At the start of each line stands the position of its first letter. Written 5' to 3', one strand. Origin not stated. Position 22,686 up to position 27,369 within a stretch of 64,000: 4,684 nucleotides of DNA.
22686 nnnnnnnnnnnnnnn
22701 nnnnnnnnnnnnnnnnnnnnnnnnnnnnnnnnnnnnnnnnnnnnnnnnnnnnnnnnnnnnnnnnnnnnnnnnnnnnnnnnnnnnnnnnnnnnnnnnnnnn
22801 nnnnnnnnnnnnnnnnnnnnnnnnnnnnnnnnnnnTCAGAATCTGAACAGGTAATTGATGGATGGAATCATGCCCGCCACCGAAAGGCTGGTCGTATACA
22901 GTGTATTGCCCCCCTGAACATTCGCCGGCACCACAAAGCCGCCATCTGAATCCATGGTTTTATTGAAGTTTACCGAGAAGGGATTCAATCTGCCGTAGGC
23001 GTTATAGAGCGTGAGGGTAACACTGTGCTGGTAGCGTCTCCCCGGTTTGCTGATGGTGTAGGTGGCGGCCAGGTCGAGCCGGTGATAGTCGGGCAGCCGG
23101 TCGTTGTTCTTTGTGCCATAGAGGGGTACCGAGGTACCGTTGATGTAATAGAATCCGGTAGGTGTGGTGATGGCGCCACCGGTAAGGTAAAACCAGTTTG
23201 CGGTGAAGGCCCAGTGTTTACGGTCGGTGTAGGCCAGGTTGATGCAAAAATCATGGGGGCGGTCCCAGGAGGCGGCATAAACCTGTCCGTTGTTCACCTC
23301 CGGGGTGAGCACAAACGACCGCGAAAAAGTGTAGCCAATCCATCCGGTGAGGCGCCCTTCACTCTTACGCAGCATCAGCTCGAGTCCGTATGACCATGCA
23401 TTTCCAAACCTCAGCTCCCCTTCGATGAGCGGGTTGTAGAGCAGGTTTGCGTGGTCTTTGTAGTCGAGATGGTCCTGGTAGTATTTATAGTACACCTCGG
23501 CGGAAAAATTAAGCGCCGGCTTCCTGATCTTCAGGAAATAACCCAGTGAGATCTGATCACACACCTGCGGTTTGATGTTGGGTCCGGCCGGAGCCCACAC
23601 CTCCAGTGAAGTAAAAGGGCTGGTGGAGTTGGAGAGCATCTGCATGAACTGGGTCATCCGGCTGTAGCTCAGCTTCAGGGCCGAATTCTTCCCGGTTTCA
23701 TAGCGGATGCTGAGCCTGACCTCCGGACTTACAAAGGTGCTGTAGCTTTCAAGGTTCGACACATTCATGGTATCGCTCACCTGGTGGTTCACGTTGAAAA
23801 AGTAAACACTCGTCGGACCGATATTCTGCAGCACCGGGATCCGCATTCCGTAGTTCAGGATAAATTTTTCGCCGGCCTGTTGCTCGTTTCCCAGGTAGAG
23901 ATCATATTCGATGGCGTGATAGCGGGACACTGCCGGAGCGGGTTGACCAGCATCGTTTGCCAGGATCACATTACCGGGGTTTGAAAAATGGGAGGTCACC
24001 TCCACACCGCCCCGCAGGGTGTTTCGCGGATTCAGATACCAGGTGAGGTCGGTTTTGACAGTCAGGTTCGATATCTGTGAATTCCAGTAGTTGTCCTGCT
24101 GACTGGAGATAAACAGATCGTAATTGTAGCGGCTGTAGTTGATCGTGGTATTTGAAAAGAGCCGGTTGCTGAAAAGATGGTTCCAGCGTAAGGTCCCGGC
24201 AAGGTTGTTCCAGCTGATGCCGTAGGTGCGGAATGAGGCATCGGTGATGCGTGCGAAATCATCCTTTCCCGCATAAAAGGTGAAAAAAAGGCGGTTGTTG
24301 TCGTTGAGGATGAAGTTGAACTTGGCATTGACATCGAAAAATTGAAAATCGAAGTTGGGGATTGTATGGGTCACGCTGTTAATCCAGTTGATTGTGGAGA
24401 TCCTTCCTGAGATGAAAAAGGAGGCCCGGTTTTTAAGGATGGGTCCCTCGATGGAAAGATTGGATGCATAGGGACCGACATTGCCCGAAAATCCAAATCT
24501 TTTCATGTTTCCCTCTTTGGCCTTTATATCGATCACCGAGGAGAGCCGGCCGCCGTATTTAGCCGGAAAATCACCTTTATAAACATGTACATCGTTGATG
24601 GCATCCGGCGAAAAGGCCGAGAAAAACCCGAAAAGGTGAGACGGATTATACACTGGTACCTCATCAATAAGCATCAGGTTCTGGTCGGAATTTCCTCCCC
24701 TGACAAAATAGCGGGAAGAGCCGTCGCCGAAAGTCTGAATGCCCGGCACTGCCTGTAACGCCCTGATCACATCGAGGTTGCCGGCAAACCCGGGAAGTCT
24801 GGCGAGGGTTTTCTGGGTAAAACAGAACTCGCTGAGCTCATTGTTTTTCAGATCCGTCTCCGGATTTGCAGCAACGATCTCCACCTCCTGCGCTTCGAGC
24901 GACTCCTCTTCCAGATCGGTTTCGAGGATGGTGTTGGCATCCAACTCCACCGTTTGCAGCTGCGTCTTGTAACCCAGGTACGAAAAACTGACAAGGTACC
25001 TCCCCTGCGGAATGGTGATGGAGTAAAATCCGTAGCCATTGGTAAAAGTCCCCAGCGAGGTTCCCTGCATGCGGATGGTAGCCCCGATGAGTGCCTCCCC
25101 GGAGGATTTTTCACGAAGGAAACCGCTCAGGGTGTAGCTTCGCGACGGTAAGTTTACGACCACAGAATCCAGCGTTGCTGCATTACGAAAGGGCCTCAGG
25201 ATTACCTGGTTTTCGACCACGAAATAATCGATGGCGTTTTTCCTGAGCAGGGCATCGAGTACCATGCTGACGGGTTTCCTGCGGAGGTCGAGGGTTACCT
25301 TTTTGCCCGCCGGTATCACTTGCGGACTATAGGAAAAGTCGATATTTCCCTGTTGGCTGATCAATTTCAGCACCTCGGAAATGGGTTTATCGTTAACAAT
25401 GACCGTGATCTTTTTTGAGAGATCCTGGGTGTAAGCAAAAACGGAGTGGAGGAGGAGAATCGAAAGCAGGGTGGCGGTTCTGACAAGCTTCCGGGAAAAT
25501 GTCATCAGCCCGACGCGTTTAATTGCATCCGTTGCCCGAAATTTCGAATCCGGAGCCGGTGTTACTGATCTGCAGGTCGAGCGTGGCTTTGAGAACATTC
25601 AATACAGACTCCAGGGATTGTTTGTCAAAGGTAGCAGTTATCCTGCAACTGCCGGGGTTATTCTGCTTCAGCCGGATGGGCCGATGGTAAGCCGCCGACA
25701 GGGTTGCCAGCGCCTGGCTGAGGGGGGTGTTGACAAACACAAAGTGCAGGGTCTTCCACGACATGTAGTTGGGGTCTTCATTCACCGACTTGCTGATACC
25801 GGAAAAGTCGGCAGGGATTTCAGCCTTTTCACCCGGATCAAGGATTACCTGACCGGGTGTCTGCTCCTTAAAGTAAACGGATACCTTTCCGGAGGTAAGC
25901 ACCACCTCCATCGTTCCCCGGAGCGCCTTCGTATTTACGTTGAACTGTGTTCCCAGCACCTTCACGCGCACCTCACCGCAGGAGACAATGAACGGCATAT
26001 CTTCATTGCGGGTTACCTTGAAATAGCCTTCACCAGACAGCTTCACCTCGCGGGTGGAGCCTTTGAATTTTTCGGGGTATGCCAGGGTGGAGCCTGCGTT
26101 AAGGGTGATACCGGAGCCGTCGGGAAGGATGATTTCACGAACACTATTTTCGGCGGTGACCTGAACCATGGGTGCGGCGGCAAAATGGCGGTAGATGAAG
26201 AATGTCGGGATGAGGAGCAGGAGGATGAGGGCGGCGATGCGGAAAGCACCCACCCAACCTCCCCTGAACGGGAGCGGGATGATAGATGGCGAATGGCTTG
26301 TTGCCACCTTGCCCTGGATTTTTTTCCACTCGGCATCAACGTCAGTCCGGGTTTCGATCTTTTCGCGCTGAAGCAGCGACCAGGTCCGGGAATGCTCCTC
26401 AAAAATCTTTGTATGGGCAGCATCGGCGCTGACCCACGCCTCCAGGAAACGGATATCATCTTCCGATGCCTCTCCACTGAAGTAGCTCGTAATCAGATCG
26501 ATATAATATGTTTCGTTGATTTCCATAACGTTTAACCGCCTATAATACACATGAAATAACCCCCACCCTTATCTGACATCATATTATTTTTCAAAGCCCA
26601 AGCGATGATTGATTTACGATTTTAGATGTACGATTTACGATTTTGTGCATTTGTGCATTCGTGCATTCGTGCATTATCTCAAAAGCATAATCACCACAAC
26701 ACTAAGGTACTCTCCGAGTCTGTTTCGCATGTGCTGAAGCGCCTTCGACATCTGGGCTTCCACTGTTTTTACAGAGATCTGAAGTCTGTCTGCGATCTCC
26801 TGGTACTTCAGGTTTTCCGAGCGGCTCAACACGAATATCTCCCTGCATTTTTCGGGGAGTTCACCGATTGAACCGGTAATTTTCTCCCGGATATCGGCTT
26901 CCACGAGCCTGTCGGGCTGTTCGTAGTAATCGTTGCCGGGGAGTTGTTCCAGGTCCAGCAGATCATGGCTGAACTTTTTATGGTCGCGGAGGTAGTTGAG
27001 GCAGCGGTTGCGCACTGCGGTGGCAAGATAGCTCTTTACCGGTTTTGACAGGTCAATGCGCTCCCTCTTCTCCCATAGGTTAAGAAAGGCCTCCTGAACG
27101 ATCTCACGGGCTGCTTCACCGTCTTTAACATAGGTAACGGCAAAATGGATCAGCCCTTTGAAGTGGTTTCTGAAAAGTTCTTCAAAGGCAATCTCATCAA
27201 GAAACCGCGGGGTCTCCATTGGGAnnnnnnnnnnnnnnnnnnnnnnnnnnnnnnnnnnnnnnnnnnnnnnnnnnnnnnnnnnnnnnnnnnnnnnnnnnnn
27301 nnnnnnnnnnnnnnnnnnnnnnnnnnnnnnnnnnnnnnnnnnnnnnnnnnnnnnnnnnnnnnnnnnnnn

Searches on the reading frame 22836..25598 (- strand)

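Call 40: search_protein_families(library=pfam, proteins=[window:22836-25598:-], max_evalue=0.001)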
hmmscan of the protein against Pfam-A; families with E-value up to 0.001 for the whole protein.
window:22836-25598:- (920 aa): 4 families
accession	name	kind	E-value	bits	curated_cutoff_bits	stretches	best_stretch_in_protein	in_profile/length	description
PF13715.12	CarbopepD_reg_2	-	3.9e-16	59.3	32.2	1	158-239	2-86/88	CarboxypepD_reg-like domain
PF07715.20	Plug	-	7.1e-13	49.4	23.9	1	274-351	22-102/107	TonB-dependent Receptor Plug Domain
PF13620.12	CarboxypepD_reg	-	9.7e-11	42.3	32.3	1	156-225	1-75/82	Carboxypeptidase regulatory-like domain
PF07660.19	STN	-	5.9e-08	32.8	28.4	1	87-136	2-51/52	Secretin and TonB N terminus short domain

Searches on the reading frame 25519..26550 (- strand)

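Call 40: search_protein_families(library=pfam, proteins=[window:25519-26550:-], max_evalue=0.001)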
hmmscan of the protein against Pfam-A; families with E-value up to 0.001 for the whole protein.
window:25519-26550:- (343 aa): 2 families
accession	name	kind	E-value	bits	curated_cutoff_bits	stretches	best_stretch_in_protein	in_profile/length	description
PF04773.18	FecR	-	5.9e-16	59.1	24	1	131-223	4-96/97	FecR protein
PF16344.10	FecR_C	-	2.8e-11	43.7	24.4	1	270-332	2-65/70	FecR, C-terminal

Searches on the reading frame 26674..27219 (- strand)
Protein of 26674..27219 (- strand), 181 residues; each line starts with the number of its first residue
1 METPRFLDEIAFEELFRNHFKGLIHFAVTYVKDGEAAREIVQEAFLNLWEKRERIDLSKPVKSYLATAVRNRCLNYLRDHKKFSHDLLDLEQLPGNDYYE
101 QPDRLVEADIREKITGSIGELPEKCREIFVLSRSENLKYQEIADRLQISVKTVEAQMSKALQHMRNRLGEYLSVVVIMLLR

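Call 41: search_protein_families(library=pfam, proteins=[window:26674-27219:-], max_evalue=0.001)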
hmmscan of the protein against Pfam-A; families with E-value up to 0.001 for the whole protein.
window:26674-27219:- (181 aa): 3 families
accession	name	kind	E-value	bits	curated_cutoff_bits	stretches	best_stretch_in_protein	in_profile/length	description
PF04542.20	Sigma70_r2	-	3.4e-15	56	24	1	15-82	1-70/71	Sigma-70 region 2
PF08281.18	Sigma70_r4_2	-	4.7e-15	55.4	25.7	1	113-164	3-54/54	Sigma-70, region 4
PF04545.22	Sigma70_r4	-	1.3e-09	37.8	24.1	1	118-166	2-50/50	Sigma-70, region 4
